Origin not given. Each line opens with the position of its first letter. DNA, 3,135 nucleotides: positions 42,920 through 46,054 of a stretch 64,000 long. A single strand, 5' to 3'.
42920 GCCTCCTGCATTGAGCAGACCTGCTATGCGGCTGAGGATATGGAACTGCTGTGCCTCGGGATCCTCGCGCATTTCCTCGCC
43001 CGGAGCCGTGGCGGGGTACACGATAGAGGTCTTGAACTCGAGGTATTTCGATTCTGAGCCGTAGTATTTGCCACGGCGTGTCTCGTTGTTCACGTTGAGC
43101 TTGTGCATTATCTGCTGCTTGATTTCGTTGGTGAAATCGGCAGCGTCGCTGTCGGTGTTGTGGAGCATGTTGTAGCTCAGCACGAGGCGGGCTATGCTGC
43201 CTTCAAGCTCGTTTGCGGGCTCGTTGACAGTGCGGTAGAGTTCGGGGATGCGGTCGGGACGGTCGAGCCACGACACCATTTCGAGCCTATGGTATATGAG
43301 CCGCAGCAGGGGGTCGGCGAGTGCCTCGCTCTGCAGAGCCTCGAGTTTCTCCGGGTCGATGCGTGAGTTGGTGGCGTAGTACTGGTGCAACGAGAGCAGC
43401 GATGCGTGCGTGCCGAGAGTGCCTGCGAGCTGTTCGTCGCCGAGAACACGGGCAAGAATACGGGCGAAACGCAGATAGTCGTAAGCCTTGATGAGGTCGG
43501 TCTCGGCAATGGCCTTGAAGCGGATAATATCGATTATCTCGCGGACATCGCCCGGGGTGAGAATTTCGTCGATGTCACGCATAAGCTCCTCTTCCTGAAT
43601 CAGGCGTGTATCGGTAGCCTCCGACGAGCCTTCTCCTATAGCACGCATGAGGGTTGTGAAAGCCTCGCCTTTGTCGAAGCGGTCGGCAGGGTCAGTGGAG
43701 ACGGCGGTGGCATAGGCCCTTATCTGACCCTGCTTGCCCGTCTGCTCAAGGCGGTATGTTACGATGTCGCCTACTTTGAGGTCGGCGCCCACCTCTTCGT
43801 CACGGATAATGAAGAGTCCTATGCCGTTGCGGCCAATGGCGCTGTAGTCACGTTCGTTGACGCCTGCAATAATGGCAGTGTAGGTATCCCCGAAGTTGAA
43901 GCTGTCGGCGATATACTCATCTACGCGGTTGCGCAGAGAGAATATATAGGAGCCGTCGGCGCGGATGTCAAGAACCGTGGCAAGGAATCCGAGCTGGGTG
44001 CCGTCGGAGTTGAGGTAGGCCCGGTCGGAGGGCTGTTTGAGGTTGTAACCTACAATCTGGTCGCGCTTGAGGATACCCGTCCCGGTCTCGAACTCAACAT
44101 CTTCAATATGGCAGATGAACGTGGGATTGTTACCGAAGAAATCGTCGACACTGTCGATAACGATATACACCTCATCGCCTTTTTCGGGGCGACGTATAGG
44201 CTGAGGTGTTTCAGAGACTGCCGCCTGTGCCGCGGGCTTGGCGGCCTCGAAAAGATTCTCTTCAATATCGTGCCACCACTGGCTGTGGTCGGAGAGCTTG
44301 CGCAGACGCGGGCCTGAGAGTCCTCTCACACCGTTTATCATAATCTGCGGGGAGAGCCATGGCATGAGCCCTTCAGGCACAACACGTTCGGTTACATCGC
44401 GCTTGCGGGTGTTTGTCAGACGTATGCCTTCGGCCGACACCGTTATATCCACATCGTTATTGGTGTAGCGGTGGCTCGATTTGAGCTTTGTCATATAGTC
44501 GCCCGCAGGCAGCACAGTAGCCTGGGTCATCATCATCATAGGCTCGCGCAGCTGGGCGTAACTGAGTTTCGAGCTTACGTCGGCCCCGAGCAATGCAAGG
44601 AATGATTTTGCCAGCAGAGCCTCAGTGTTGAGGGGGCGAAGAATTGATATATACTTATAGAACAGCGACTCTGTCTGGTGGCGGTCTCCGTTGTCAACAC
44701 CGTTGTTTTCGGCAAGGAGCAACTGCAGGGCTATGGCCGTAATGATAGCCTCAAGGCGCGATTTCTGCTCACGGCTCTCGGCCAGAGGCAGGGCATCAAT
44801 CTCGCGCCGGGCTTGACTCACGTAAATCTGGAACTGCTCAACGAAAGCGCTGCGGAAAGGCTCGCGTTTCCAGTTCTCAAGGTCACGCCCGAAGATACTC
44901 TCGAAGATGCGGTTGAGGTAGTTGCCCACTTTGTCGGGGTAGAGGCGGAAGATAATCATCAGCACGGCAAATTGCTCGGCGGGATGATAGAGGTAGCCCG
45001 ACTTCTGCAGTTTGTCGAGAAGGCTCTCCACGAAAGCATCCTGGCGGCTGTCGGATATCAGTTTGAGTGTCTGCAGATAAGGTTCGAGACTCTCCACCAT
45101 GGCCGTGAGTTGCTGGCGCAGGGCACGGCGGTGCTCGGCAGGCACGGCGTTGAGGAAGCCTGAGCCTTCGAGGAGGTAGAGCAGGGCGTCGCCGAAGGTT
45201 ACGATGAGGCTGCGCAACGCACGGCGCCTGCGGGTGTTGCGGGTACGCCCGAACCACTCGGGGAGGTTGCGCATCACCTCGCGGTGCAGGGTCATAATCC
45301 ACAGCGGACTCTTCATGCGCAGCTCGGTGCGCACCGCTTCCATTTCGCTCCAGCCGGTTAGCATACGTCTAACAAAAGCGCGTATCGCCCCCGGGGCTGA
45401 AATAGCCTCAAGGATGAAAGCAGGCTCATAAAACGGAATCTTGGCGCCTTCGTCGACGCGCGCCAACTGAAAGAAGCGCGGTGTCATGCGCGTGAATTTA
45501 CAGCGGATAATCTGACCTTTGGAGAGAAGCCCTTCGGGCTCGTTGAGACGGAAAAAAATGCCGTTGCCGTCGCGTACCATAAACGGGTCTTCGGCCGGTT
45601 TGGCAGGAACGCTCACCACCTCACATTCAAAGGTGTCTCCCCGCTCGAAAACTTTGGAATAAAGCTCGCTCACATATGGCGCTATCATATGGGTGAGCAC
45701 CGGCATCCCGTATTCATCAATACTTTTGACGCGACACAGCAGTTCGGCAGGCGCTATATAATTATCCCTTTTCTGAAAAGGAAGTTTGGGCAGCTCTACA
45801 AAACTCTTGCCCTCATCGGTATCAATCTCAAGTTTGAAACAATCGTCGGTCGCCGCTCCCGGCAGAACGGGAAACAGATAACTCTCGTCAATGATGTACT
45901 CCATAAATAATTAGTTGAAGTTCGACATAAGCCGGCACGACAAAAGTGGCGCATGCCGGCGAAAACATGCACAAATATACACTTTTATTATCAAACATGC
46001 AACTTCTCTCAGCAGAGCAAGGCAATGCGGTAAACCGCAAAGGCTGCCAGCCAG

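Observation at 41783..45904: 1373-aa orphan protein: AlbA_2/Schlafen-like core flanked by OB/S1-like modules, with no NTPase motif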

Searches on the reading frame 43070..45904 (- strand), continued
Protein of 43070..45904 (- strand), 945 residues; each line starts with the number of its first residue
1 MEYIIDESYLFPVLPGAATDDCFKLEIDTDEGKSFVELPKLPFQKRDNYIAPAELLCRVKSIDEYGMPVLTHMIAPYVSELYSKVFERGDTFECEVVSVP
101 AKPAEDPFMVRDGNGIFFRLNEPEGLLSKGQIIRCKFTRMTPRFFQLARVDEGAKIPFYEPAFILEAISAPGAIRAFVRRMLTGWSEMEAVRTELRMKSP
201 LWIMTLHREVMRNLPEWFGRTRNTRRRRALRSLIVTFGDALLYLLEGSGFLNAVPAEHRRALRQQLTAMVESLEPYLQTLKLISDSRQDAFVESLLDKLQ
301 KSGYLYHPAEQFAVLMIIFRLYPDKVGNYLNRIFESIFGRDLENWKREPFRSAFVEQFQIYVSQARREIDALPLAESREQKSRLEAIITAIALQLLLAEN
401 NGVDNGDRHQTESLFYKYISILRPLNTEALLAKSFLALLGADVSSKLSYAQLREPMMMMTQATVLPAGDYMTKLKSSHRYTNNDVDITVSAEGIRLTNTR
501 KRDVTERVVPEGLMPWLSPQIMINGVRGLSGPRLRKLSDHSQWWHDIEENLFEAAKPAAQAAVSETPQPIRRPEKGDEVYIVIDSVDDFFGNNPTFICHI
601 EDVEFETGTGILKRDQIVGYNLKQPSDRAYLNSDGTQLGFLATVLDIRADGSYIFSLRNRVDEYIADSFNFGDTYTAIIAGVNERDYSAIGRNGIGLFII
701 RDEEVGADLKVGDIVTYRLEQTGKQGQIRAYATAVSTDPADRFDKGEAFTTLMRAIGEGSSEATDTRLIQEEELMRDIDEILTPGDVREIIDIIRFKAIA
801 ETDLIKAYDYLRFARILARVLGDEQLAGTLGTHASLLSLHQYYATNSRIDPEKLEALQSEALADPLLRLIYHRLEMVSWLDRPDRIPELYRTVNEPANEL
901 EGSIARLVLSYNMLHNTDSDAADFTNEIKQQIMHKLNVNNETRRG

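Call 52: find_encoding_contigs(protein=P0239, flank=7000, max_places=1)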
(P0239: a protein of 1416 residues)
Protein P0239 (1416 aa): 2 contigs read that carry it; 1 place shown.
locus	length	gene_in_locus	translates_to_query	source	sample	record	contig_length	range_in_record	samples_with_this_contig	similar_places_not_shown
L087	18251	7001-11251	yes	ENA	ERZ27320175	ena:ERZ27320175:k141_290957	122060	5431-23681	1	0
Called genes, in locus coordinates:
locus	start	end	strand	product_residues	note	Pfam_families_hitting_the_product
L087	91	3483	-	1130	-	PF13620:CarboxypepD_reg, PF13715:CarbopepD_reg_2, PF07715:Plug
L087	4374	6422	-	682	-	PF02838:Glyco_hydro_20b, PF14845:Glycohydro_20b2 (weak), PF00728:Glyco_hydro_20, PF00754:F5_F8_type_C (weak)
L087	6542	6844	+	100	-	-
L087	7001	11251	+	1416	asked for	PF04326:SLFN_AlbA_2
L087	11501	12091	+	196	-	PF02674:Colicin_V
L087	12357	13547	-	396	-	PF16215:DUF4876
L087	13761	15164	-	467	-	-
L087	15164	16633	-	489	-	-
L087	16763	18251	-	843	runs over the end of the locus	PF07715:Plug, PF00593:TonB_dep_Rec_b-barrel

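Call 53: find_encoding_contigs(protein=P0273, flank=7000, max_places=1)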
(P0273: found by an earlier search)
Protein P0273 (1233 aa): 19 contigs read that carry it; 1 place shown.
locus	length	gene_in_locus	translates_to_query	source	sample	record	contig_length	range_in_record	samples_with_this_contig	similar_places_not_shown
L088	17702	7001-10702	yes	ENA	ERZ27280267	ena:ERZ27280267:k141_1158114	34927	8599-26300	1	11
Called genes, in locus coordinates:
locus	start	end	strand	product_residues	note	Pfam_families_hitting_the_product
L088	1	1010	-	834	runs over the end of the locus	PF08245:Mur_ligase_M, PF01168:Ala_racemase_N, PF00842:Ala_racemase_C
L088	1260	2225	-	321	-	PF08885:GSCFA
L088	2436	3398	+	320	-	PF20511:PMI_typeI_cat, PF21621:MPI_cupin_dom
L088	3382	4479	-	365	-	PF13439:Glyco_transf_4, PF13579:Glyco_trans_4_4, PF20706:GT4-conflict (weak), PF00534:Glycos_transf_1, PF13692:Glyco_trans_1_4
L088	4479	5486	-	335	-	PF04055:Radical_SAM, PF13186:SPASM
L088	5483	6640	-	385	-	PF13439:Glyco_transf_4, PF13579:Glyco_trans_4_4, PF00534:Glycos_transf_1, PF13692:Glyco_trans_1_4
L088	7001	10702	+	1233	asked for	PF04326:SLFN_AlbA_2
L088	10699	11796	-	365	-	PF13439:Glyco_transf_4, PF00534:Glycos_transf_1, PF13692:Glyco_trans_1_4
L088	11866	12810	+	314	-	PF00535:Glycos_transf_2, PF13641:Glyco_tranf_2_3 (weak)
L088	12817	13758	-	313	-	PF04616:Glyco_hydro_43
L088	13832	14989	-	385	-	PF19841:GldN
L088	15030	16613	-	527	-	PF12081:GldM_1st, PF21601:GldM_2nd, PF21602:GldM_3rd, PF12080:GldM_4th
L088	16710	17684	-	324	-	PF22827:GldL_N, PF04136:COG3_N (faint)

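Call 54: find_encoding_contigs(protein=P0320, flank=7000, max_places=1)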
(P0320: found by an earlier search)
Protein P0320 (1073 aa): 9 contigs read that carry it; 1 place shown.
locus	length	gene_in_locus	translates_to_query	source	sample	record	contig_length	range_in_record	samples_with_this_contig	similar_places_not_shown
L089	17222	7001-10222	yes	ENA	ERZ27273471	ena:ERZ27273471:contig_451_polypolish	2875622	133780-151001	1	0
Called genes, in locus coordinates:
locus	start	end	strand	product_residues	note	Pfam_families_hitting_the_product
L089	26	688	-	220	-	PF13707:RloB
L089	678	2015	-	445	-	PF02463:SMC_N (faint), PF13304:AAA_21, PF13175:AAA_15 (weak), PF13304:AAA_21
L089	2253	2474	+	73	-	PF09954:DUF2188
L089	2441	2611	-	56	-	-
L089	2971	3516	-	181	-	PF01035:DNA_binding_1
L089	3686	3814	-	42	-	-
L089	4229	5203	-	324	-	PF01609:DDE_Tnp_1, PF13612:DDE_Tnp_1_3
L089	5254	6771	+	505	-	PF01435:Peptidase_M48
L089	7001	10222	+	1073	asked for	PF04326:SLFN_AlbA_2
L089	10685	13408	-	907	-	PF01326:PPDK_N, PF00391:PEP-utilizers, PF02896:PEP-utilizers_C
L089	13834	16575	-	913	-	PF02574:S-methyl_trans, PF00809:Pterin_bind, PF02607:B12-binding_2, PF02310:B12-binding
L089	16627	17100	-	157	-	PF01668:SmpB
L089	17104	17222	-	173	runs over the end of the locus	PF14300:DMP19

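Call 58: search_protein_families(library=padloc, proteins=[P0146, P0215], max_evalue=0.01)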
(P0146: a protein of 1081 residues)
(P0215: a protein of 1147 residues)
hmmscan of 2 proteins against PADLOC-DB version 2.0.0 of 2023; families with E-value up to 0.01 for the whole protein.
P0146 (1081 aa): 0 families

P0215 (1147 aa): 0 families

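Call 72: fold_search(model_id=the predicted structure, library=viral)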
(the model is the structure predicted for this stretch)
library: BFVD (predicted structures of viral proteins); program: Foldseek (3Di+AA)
matches with E <= 10: 459; with E <= 0.001: 3
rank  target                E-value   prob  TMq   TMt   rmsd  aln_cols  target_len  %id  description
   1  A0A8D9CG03            2.6e-06  1.00  0.16  0.30  23.3       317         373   11  30S ribosomal protein S1 [uncultured marine phage]
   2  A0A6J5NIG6            4.3e-06  1.00  0.16  0.28  24.0       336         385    9  30S ribosomal protein S1 [uncultured Caudovirales phage]
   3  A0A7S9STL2            3.5e-05  1.00  0.15  0.28  23.6       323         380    8  S1 motif domain-containing protein [Virus NIOZ-UU157]
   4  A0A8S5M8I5            2.7e-03  0.91  0.08  0.18  17.0       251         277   15  Prokaryotic membrane lipoprotein lipid attachment site [Caudovirales sp. ctCiv1]
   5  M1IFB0                5.4e-03  0.96  0.08  0.15  19.8       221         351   12  (no name in the UniProt tables at hand)
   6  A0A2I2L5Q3            1.6e-02  0.15  0.10  0.09  25.5       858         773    9  ATP-dependent RecD-like DNA helicase [Orpheovirus IHUMI-LCC2]
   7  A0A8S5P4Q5            2.5e-02  0.51  0.09  0.11  17.0       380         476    7  RING finger family 1 protein [Siphoviridae sp. ctkyp1]
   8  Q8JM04                3.3e-02  1.00  0.07  0.76   2.1        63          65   16  Maco-B 150 [Mamestra configurata nucleopolyhedrovirus B]
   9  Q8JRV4                3.3e-02  0.44  0.07  0.14  18.6       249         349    8  Late expression factor 3 [Phthorimaea operculella granulovirus]
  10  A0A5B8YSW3            3.6e-02  1.00  0.08  0.76   2.5        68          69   10  Uncharacterized protein [Chrysodeixis includens nucleopolyhedrovirus]
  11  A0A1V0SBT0            4.8e-02  1.00  0.08  0.29   3.3        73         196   12  Translation initiation factor 1A / IF-1 [Catovirus CTV1]
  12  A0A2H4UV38            5.3e-02  1.00  0.08  0.20   7.5       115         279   16  Eukaryotic translation initiation factor eIF-2 alpha [Bodo saltans virus]
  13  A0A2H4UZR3            5.3e-02  0.33  0.08  0.15  18.9       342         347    6  LEF-3 [Operophtera brumata nucleopolyhedrovirus]
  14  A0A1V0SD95            5.5e-02  1.00  0.08  0.26   6.4        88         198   12  Translation initiation factor 1A / IF-1 [Indivirus ILV1]
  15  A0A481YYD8            6.4e-02  1.00  0.08  0.35   8.9       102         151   13  Translation initiation factor 1 [Marseillevirus LCMAC202]
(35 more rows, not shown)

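Call 81: list_cluster_members(proteins=[P0118, P0125, P0128, P0145, P0156, P0161, P0188, P0212, P0225, P0234])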
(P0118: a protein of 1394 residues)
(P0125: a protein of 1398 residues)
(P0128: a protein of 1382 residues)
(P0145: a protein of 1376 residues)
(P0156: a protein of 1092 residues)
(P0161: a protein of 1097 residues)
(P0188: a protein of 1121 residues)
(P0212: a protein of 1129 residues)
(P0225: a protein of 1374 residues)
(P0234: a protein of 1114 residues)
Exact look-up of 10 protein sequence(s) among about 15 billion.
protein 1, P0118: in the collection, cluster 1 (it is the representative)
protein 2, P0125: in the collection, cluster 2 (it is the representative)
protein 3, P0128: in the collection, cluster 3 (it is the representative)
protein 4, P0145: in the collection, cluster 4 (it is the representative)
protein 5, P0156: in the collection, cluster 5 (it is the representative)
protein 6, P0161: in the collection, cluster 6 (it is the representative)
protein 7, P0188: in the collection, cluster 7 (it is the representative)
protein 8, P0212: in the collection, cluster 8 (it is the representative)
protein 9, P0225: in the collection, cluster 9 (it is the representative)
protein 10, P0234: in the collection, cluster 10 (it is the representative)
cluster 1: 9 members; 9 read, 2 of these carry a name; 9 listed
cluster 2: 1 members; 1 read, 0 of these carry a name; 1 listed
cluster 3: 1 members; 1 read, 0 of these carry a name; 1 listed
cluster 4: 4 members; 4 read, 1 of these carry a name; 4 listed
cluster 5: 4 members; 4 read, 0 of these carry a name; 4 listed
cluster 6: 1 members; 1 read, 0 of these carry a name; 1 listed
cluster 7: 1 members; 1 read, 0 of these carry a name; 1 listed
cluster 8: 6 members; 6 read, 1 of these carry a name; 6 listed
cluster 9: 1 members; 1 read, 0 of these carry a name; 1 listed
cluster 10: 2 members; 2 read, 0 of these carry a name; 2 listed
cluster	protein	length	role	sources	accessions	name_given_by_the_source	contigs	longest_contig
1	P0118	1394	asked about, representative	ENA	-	-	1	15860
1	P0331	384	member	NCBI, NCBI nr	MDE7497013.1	MAG: ATP-binding protein, partial [Muribaculaceae bacterium] | ATP-binding protein [Muribaculaceae bacterium]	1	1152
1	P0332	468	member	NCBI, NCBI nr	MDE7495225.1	MAG: hypothetical protein K2M67_00070, partial [Muribaculaceae bacterium] | hypothetical protein [Muribaculaceae bacterium]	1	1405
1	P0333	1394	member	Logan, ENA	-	-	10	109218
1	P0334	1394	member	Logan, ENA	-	-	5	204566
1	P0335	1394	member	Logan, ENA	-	-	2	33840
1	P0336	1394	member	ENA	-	-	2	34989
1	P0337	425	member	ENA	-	-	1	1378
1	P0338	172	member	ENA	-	-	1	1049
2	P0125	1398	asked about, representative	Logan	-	-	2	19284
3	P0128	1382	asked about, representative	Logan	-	-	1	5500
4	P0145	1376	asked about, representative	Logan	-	-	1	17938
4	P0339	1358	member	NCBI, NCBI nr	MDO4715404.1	MAG: ATP-binding protein [Bacteroidales bacterium] | ATP-binding protein [Bacteroidales bacterium]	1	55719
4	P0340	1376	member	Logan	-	-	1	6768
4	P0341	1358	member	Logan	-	-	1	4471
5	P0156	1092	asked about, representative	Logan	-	-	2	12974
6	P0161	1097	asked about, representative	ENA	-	-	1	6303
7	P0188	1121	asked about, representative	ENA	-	-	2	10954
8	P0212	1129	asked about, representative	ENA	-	-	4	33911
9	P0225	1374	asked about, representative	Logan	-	-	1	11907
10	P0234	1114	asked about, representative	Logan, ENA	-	-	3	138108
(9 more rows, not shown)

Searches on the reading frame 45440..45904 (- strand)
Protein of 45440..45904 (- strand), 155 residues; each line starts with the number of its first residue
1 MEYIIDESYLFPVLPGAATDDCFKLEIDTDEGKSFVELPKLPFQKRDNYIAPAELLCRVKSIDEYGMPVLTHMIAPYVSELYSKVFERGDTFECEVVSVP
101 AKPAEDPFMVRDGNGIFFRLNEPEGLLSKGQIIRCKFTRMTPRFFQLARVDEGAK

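Call 68: search_protein_families(library=pfam, proteins=[window:45440-45904:-], max_evalue=10)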
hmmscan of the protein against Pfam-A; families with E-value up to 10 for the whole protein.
window:45440-45904:- (155 aa): 0 families
